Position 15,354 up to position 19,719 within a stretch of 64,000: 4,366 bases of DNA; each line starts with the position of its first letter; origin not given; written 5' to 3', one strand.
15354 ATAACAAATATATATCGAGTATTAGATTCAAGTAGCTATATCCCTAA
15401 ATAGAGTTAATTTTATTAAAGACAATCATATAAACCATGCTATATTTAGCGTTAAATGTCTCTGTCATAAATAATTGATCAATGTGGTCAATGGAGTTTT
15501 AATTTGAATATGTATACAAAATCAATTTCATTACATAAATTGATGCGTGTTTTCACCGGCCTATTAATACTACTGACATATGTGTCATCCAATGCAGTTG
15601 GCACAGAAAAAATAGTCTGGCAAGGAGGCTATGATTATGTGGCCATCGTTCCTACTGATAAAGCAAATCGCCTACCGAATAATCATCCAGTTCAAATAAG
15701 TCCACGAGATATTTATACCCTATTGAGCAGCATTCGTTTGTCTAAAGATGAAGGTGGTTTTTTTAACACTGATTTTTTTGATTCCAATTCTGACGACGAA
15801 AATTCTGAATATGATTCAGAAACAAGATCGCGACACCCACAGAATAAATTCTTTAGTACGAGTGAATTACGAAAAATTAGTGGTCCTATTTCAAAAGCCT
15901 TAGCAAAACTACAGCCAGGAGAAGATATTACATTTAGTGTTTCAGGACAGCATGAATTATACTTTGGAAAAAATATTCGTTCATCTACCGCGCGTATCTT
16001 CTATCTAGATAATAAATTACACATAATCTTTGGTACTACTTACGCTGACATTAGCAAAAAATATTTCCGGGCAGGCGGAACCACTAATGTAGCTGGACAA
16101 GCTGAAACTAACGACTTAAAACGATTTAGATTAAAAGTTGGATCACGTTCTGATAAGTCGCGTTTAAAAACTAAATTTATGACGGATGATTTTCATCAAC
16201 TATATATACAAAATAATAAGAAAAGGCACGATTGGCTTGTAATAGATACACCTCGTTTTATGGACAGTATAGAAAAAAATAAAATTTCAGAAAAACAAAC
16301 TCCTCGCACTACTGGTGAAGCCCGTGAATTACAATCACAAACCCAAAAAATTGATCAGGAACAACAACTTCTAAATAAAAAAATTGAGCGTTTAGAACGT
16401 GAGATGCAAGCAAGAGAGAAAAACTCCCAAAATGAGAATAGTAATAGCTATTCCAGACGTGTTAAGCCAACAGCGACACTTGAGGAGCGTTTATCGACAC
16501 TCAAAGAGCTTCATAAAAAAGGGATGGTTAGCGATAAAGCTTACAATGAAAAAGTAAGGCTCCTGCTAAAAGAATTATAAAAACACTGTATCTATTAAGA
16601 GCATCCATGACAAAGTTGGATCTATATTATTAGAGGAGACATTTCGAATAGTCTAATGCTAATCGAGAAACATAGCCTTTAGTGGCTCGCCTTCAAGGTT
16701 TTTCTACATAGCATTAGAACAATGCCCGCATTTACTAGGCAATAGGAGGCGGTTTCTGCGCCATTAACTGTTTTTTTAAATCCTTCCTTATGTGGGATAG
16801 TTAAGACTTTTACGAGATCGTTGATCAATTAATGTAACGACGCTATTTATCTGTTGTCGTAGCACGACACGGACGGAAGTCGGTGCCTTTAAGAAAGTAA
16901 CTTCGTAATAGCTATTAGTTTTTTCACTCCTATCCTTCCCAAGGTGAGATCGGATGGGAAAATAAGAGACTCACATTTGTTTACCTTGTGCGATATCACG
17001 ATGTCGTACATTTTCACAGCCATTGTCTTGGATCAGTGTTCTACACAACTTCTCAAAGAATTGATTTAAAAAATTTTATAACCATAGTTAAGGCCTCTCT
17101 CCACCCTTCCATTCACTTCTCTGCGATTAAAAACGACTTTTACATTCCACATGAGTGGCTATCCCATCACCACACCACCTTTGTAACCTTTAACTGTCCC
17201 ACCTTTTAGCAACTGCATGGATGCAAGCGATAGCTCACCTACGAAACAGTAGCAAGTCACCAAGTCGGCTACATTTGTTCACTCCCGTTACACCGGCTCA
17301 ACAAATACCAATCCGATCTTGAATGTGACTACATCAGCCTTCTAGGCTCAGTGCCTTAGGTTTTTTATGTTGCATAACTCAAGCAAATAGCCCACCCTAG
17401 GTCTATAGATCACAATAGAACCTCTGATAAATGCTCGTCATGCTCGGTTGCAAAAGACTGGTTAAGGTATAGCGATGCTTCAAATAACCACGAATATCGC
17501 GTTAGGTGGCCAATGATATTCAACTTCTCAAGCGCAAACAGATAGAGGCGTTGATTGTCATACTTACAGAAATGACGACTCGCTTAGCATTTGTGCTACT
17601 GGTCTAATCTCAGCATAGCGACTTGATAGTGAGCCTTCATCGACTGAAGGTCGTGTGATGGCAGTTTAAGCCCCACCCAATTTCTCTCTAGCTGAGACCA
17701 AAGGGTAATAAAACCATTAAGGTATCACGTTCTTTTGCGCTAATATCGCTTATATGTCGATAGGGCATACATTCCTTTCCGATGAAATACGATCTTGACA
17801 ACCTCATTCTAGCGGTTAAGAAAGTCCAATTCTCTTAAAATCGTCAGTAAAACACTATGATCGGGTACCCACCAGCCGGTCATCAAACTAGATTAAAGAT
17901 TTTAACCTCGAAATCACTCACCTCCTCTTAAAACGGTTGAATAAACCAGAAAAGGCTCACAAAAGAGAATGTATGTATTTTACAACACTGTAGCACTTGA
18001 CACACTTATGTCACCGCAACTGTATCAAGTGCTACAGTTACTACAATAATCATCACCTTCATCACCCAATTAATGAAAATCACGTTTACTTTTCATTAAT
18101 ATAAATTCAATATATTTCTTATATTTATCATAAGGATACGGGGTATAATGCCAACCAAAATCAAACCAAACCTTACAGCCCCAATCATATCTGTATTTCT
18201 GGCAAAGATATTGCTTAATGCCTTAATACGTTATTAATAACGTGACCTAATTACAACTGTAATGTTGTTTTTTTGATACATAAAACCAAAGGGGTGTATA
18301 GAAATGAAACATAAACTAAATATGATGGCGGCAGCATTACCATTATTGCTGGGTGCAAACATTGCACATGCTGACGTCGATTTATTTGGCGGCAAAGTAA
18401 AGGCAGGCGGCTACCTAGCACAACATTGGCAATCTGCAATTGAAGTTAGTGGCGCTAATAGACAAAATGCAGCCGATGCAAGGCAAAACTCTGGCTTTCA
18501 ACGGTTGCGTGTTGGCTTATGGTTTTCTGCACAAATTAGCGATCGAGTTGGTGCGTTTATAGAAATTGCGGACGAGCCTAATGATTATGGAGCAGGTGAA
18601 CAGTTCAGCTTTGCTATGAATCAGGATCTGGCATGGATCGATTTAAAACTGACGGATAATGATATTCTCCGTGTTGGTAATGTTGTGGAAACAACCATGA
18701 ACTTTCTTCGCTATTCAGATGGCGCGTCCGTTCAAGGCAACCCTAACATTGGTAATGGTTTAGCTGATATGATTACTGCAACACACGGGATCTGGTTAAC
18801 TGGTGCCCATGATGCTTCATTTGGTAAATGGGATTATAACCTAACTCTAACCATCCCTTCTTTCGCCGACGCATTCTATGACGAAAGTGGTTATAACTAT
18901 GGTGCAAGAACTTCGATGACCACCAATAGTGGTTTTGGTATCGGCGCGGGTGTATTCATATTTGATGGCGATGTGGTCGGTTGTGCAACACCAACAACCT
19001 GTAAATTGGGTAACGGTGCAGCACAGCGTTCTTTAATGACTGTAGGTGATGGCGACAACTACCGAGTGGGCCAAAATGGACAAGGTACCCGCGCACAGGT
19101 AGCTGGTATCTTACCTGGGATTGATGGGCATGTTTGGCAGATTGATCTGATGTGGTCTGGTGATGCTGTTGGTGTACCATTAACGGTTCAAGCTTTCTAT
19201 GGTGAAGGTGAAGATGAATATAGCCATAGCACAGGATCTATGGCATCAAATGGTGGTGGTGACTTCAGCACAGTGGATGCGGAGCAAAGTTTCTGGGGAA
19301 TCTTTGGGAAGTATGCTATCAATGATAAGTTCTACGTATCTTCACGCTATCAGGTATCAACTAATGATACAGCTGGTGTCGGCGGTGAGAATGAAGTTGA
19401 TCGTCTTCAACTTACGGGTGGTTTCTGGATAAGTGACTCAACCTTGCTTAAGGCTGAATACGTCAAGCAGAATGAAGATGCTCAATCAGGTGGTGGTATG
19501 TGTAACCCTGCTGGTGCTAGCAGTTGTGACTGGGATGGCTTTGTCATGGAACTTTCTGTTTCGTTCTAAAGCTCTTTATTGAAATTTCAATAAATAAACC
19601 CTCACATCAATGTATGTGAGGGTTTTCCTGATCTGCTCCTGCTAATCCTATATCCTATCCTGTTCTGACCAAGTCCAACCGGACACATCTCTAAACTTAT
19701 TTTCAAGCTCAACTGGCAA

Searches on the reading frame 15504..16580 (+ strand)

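Call 47: search_protein_families(library=pfam, proteins=[window:15504-16580:+], max_evalue=0.00001)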
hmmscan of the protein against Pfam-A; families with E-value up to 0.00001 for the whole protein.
window:15504-16580:+ (358 aa): 0 families

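Call 65: search_protein_families(library=pfam, proteins=[window:15504-16580:+], max_evalue=1)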
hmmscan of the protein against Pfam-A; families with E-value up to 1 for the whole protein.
window:15504-16580:+ (358 aa): 5 families
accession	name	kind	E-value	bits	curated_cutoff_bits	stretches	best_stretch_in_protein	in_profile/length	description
PF21687.3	T2SSK_1st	-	0.017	16.3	26.2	0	98-138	59-100/107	Type II secretion system (T2SS), protein K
PF03961.19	FapA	-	0.074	13.1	31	1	206-309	141-230/272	Flagellar Assembly Protein A beta solenoid domain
PF01896.25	DNA_primase_S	-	0.099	13.4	26.8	1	233-308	46-119/163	DNA primase small subunit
PF07323.17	DUF1465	-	0.29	11.5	25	1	257-313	84-141/153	Protein of unknown function (DUF1465)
PF10674.14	Ycf54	-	0.8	10.4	25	0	235-264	30-59/92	Ycf54 protein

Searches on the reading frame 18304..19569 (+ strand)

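Call 7: search_protein_families(library=ncbifam, proteins=[window:18304-19569:+])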
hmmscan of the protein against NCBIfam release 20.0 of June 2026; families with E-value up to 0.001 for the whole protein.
window:18304-19569:+ (421 aa): 0 families

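Call 65: search_protein_families(library=pfam, proteins=[window:18304-19569:+], max_evalue=1)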
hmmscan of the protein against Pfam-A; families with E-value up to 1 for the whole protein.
window:18304-19569:+ (421 aa): 1 family
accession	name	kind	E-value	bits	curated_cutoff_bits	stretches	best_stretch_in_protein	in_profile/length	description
PF08434.16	CLCA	-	0.23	11.3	25.6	1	331-369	139-178/266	Calcium-activated chloride channel N terminal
